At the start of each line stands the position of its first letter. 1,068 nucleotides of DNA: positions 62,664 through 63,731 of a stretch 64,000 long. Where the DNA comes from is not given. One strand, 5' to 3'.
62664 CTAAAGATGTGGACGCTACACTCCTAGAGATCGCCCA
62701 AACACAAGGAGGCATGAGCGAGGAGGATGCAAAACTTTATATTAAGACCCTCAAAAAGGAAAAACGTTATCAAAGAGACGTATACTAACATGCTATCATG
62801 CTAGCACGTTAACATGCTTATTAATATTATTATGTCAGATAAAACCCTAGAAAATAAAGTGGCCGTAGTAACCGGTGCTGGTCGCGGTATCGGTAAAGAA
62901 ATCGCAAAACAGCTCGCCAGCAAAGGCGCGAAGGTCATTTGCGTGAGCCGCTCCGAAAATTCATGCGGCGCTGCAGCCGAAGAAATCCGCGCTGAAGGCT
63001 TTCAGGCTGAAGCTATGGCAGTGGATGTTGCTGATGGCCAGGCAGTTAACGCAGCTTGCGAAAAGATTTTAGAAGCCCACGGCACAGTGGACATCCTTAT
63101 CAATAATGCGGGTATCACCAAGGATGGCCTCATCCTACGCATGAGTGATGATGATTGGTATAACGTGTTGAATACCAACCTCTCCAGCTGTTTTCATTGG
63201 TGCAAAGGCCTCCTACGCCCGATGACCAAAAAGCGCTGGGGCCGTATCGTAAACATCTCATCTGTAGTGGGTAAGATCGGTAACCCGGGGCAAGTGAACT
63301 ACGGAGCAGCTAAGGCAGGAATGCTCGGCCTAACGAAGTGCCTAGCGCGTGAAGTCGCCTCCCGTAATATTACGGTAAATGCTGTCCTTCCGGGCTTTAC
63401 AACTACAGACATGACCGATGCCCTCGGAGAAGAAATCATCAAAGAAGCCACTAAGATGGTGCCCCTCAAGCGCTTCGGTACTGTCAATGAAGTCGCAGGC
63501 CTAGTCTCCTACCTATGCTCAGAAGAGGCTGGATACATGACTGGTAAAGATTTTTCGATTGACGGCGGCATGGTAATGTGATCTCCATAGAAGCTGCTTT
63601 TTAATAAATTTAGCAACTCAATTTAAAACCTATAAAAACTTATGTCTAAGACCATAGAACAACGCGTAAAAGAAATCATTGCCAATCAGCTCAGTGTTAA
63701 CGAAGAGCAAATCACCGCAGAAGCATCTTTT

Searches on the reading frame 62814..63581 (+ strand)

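Call 31: search_protein_families(library=pfam, proteins=[window:62814-63581:+], max_evalue=0.01)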
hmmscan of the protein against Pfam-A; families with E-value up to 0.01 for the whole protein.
window:62814-63581:+ (255 aa): 11 families
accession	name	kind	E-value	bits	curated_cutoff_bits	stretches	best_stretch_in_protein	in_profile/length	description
PF00106.31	adh_short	-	5.4e-66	222.2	26.6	1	15-206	1-192/195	short chain dehydrogenase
PF13561.12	adh_short_C2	-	1.5e-65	221.5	27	1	21-253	1-235/236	Enoyl-(Acyl carrier protein) reductase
PF08659.16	KR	-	2.5e-23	83.4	22.6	1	18-174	4-160/180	KR domain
PF03435.24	Sacchrp_dh_NADP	-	1.8e-05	25.5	25.1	1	18-111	2-88/129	Saccharopine dehydrogenase NADP binding domain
PF01370.27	Epimerase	-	6.4e-05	22.9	20.9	1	18-105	2-78/240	NAD dependent epimerase/dehydratase family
PF02719.21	Polysacc_synt_2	-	0.00048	19.8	20.2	1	18-84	2-75/293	Polysaccharide biosynthesis protein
PF02826.25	2-Hacid_dh_C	-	0.00073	19.4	25.1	1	10-61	32-83/178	D-isomer specific 2-hydroxyacid dehydrogenase, NAD binding domain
PF13460.12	NAD_binding_10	-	0.001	19.4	27.2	1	21-151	1-99/184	NAD(P)H-binding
PF01488.26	Shikimate_DH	-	0.0025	18.3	24.3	1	11-66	9-64/138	Shikimate / quinate 5-dehydrogenase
PF03807.23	F420_oxidored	-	0.003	18.5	21.6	1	15-72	1-59/94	NADP oxidoreductase coenzyme F420-dependent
PF02737.24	3HCDH_N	-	0.0055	17.1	22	1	16-62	2-45/180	3-hydroxyacyl-CoA dehydrogenase, NAD binding domain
